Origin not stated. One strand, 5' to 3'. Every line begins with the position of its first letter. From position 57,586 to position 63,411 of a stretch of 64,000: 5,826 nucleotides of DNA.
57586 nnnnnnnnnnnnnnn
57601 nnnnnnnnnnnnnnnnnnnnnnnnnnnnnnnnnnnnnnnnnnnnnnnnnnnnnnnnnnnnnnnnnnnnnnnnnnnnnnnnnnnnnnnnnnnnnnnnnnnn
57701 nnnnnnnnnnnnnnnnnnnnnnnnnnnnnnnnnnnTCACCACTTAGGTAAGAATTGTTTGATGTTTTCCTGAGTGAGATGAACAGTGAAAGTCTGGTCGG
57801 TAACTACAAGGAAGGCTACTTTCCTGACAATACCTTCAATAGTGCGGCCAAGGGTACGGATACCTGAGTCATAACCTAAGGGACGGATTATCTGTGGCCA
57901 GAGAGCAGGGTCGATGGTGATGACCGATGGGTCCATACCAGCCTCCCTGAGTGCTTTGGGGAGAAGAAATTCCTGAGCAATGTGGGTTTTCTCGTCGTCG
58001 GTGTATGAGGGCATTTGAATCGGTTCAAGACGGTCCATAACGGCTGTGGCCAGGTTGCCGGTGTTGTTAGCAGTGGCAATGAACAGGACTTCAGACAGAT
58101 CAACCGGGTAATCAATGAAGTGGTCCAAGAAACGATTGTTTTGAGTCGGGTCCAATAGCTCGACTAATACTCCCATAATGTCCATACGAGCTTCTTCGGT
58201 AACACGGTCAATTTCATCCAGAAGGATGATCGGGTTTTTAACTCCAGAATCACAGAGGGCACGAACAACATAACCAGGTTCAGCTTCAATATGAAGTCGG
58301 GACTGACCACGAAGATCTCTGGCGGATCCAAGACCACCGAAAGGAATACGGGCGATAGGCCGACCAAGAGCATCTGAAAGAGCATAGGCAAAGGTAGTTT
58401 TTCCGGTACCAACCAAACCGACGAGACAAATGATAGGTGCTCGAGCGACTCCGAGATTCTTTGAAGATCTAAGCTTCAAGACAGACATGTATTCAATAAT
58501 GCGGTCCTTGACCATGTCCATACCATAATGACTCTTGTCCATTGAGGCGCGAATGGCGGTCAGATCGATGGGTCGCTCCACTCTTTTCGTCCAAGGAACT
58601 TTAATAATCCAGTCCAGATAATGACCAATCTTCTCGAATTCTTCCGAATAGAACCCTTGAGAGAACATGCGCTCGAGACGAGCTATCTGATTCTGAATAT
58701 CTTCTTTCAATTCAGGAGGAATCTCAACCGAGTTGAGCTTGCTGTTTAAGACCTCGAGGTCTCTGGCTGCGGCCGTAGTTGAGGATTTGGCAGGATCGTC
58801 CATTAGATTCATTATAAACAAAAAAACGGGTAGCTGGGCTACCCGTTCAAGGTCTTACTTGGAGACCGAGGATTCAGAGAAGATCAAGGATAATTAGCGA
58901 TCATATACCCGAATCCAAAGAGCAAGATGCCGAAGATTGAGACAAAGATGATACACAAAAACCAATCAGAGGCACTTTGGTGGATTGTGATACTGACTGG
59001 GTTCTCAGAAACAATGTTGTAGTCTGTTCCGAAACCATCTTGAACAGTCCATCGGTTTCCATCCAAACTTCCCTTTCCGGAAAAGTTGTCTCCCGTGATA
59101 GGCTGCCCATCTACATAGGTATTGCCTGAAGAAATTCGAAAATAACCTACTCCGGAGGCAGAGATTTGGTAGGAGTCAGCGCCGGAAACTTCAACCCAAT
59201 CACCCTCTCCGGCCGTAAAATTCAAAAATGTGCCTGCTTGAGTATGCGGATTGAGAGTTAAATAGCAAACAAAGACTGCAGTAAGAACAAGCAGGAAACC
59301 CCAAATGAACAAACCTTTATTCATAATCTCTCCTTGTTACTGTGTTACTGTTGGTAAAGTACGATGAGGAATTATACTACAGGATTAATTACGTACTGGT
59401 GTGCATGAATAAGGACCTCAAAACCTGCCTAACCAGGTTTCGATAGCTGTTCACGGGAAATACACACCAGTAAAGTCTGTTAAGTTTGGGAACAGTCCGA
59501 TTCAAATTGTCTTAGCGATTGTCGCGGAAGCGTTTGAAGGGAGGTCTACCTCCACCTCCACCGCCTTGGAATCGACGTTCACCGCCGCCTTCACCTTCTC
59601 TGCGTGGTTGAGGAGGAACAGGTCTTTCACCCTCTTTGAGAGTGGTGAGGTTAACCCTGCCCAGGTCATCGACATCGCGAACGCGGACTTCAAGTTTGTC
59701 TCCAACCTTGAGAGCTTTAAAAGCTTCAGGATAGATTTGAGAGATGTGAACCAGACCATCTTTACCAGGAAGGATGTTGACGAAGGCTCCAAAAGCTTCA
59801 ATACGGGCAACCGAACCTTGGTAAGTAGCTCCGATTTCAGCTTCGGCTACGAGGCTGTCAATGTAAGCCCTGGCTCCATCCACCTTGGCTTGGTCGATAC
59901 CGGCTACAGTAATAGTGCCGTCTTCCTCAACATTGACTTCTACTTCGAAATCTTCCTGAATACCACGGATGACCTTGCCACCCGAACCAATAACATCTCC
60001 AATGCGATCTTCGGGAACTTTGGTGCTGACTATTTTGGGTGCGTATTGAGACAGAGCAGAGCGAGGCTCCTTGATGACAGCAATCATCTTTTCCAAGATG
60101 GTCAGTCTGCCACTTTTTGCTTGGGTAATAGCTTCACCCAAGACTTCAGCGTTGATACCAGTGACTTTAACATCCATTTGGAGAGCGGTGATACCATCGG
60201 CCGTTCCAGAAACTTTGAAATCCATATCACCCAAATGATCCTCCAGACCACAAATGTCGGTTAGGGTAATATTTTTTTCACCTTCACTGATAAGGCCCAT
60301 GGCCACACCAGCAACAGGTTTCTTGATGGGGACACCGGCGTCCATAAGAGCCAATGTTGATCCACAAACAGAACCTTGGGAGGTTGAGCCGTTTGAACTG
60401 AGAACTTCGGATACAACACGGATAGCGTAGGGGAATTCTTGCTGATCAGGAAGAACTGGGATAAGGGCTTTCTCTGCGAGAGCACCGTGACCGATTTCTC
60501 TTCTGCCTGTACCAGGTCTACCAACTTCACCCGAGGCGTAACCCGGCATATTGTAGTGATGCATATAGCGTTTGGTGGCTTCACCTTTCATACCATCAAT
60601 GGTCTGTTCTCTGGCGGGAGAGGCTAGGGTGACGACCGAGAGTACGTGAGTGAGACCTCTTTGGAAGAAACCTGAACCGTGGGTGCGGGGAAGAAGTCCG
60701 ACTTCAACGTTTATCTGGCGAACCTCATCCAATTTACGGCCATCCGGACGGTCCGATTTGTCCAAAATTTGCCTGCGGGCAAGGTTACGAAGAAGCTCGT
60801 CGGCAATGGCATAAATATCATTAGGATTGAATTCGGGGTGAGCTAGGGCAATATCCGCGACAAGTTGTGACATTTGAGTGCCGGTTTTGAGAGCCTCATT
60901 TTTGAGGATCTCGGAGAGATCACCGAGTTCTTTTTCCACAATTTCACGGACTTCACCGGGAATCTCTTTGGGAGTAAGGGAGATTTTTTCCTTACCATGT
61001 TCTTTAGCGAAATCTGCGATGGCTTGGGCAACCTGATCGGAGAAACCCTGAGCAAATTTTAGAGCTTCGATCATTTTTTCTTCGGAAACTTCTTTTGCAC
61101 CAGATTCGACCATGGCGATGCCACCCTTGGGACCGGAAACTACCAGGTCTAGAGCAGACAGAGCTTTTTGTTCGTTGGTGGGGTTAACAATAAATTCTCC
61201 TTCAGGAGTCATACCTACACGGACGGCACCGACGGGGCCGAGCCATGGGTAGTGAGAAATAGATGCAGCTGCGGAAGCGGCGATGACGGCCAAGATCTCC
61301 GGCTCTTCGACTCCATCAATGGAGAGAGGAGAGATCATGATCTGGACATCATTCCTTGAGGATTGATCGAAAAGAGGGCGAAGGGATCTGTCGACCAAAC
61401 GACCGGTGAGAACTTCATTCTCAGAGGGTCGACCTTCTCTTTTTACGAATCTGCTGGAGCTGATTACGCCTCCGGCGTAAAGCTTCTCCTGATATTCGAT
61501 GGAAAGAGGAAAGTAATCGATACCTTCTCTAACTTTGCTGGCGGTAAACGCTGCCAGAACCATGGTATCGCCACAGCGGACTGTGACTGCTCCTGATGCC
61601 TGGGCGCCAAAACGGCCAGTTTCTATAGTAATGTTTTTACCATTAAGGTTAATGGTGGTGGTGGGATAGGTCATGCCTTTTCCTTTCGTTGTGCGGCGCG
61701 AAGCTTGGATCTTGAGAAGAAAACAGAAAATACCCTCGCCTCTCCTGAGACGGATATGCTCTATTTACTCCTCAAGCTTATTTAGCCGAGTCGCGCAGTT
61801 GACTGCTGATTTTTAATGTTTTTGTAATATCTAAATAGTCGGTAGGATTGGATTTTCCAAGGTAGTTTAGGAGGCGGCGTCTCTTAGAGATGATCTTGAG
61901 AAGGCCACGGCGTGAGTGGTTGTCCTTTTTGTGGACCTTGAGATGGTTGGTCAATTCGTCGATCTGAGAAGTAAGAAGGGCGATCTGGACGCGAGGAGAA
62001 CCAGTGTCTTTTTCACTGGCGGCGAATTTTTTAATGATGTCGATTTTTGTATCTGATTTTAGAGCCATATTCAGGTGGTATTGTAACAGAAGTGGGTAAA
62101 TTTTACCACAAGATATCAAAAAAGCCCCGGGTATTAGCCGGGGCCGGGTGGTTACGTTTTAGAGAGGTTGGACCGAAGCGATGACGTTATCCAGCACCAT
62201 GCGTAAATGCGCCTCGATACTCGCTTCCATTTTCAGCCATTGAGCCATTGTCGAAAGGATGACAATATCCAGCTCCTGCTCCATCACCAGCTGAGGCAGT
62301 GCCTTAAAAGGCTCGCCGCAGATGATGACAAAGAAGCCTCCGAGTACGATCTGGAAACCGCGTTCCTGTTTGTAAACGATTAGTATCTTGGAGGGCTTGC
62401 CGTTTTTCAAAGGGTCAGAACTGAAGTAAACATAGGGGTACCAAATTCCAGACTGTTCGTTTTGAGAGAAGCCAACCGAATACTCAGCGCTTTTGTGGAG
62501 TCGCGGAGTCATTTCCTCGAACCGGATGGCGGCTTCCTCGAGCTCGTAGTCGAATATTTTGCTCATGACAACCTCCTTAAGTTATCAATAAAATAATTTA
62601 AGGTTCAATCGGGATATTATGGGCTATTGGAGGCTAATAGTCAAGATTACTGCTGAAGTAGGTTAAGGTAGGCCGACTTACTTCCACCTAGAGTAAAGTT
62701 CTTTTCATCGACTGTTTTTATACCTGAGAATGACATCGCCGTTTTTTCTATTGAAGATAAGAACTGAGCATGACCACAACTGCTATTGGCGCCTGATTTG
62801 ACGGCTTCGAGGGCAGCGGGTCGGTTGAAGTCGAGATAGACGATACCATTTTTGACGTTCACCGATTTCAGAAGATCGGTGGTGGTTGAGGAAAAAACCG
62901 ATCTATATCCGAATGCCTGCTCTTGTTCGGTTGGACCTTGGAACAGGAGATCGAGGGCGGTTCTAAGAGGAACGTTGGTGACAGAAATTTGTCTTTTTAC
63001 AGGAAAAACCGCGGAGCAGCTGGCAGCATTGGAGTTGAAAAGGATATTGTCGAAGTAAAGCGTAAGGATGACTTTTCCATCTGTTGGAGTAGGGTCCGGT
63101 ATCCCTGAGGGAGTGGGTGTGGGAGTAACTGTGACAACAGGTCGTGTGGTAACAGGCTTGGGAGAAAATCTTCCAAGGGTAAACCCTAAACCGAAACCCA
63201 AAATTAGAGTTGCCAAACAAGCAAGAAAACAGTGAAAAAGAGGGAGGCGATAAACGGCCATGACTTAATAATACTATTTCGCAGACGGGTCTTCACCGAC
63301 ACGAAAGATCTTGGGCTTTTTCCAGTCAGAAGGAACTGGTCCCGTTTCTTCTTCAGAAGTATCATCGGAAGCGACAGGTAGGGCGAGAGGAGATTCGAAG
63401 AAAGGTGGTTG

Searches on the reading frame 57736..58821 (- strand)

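Call 3: search_protein_families(library=pfam, proteins=[window:57736-58821:-], max_evalue=1)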
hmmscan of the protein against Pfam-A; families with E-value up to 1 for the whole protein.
window:57736-58821:- (361 aa): 18 families
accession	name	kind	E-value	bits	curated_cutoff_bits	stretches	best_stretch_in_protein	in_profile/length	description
PF00004.35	AAA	-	1.4e-15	58.3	21.2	1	131-268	1-126/131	ATPase family associated with various cellular activities (AAA)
PF07728.20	AAA_5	-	3.7e-09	37.1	22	1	131-260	2-134/139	AAA domain (dynein-related subfamily)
PF22667.2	Lon_lid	-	1.5e-06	28.2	27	1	293-343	2-52/57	Lon protease AAA+ ATPase lid domain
PF13401.12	AAA_22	-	3.7e-05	24.5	27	1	128-225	5-110/130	AAA domain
PF07724.20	AAA_2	-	0.0002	21.9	27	1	196-258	76-130/166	AAA domain (Cdc48 subfamily)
PF13173.12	AAA_14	-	0.0045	17.4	27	1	129-237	3-86/129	AAA domain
PF13238.12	AAA_18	-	0.0074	17.2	29.4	1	131-183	1-25/128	AAA domain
PF08298.17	AAA_PrkA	-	0.015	14.8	25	1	96-152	58-109/358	PrkA AAA domain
PF02367.23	TsaE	-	0.032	14.6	26.6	1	127-153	20-46/128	Threonylcarbamoyl adenosine biosynthesis protein TsaE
PF00439.30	Bromodomain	-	0.042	14.3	21.7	0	78-99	30-51/84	Bromodomain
PF07726.17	AAA_3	-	0.058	13.7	27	1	133-218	4-85/131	ATPase family associated with various cellular activities (AAA)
PF17376.7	DUF5398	-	0.11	13.3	28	1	21-69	16-64/80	Family of unknown function (DUF5398)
PF01293.25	PEPCK_ATP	-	0.12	11.5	26.5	1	110-145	192-227/465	Phosphoenolpyruvate carboxykinase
PF13476.12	AAA_23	-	0.13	13.3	27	1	128-161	19-52/201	AAA domain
PF13671.12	AAA_33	-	0.13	13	27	1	131-153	2-24/143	AAA domain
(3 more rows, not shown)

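Call 4: search_protein_families(library=ncbifam, proteins=[window:57736-58821:-], max_evalue=1)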
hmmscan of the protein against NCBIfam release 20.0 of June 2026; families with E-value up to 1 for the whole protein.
window:57736-58821:- (361 aa): 17 families
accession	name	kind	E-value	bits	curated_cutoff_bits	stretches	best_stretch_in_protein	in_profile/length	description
TIGR00763.1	lon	equivalog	4.5e-91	306.5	608.05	1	22-343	254-568/795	endopeptidase La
NF008053.0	PRK10787.1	equivalog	1.2e-67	228.6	891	1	19-358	248-579/784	endopeptidase La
NF003229.0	PRK04195.1-5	equivalog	7.1e-06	25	280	1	104-227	25-135/413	replication factor C large subunit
TIGR02640.1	gas_vesic_GvpN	equivalog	0.00098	18.7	266.8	1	131-159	24-52/262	gas vesicle protein GvpN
TIGR02880.1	cbbX_cfxQ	equivalog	0.0029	16.9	459.25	1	88-152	14-82/284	CbbX protein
TIGR00959.1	ffh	equivalog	0.0042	16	473.2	1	88-150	61-121/428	signal recognition particle protein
NF047784.1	MadB_ATPase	equivalog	0.0085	15.3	475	0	184-264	125-200/298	MadB family AAA-type ATPase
NF038214.1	IS21_help_AAA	equivalog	0.011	15.4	200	1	78-154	40-116/232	IS21-like element helper ATPase IstB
TIGR00150.1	T6A_YjeE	equivalog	0.012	15.5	60.1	1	127-154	21-48/135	tRNA (adenosine(37)-N6)-threonylcarbamoyltransferase complex ATPase subunit type 1 TsaE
NF001679.0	PRK00440.1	equivalog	0.022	13.8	303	1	129-213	40-121/322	replication factor C small subunit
NF006015.0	PRK08154.1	subfamily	0.024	13.8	204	1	122-155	130-163/314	anaerobic benzoate catabolism transcriptional regulator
TIGR03922.1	T7SS_EccA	equivalog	0.038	12.5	466.65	1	98-151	278-335/557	type VII secretion AAA-ATPase EccA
NF003226.0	PRK04195.1-1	equivalog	0.044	12.7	588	1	124-227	36-131/405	replication factor C large subunit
NF004041.0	PRK05541.1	subfamily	0.06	13.4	127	1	128-154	7-33/176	adenylyl-sulfate kinase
NF042959.1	IteA_antiphage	equivalog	0.063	12.4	510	1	104-157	100-154/367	anti-phage ATPase IteA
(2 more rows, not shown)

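Call 66: search_protein_families(library=padloc, proteins=[window:57736-58821:-], max_evalue=0.01)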
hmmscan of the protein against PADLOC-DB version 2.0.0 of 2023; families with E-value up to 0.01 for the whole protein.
window:57736-58821:- (361 aa): 8 families
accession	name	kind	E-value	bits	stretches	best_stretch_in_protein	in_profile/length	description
PDLC03838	DolB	-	5.9e-05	20.5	0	197-281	231-313/375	-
PDLC00915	TRIP13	-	0.00044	17.7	1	114-266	46-203/302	TRIP13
PDLC02195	IetA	-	0.00088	16.7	1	107-205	119-205/395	-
PDLC04606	PDC-M37B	-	0.0015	15.8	1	87-206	135-255/390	-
PDLC00914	TRIP13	-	0.0018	15.8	1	125-154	68-97/302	TRIP13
PDLC04605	PDC-M37B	-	0.0019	15.4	1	131-209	307-388/518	-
PDLC02196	IetA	-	0.0023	15.4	1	102-159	95-153/374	-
PDLC04140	mad8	-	0.008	13.7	0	123-155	22-54/314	mads_8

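Call 67: search_protein_families(library=phrogs, proteins=[window:57736-58821:-], max_evalue=0.01)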
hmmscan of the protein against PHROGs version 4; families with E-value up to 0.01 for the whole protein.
window:57736-58821:- (361 aa): 9 families
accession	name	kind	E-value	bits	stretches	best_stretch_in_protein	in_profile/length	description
phrog_15585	-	unknown function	8.7e-86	289.9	1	19-358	248-578/793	-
phrog_168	-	DNA, RNA and nucleotide metabolism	3.6e-11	44.3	1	127-286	41-170/314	clamp loader of DNA polymerase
phrog_3757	-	unknown function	6.9e-07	30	1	121-289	119-272/367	-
phrog_249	-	moron, auxiliary metabolic gene and host takeover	9e-07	29.5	1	100-219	104-217/380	porphyrin biosynthesis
phrog_16448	-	other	6.7e-05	22.3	1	128-294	449-617/680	ATPase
phrog_11838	-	DNA, RNA and nucleotide metabolism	0.0001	22.6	1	132-228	44-131/420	clamp loader of DNA polymerase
phrog_10401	-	other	0.00079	19.2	1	130-212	462-535/667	ATPase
phrog_761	-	other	0.0027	18.4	1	127-156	18-47/362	thymidylate kinase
phrog_9172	-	unknown function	0.0064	16.4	0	198-277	169-249/509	-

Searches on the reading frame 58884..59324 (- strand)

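Call 3: search_protein_families(library=pfam, proteins=[window:58884-59324:-], max_evalue=1)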
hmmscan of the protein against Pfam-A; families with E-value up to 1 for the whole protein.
window:58884-59324:- (146 aa): 0 families

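Call 66: search_protein_families(library=padloc, proteins=[window:58884-59324:-], max_evalue=0.01)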
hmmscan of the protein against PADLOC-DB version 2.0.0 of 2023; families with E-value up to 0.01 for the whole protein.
window:58884-59324:- (146 aa): 1 family
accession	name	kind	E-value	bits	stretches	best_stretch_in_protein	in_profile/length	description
PDLC02363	PycTM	-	0.0083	14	0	2-30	54-82/154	-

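Call 67: search_protein_families(library=phrogs, proteins=[window:58884-59324:-], max_evalue=0.01)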
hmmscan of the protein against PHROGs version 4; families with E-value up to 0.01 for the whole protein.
window:58884-59324:- (146 aa): 0 families

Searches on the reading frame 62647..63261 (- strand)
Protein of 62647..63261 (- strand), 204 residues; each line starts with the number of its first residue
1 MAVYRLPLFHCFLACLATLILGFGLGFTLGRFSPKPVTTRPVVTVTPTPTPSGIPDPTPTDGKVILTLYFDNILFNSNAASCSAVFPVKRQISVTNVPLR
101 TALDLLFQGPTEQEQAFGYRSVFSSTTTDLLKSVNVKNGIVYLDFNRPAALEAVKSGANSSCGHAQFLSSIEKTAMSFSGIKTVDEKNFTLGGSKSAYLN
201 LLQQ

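Call 37: search_protein_families(library=pfam, proteins=[window:62647-63261:-], max_evalue=0.001)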
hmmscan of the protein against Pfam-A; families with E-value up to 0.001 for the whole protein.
window:62647-63261:- (204 aa): 1 family
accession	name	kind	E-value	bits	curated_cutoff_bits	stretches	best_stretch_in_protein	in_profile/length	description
PF10646.14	Germane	-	2.7e-09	38.1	23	1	68-184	2-107/117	Sporulation and spore germination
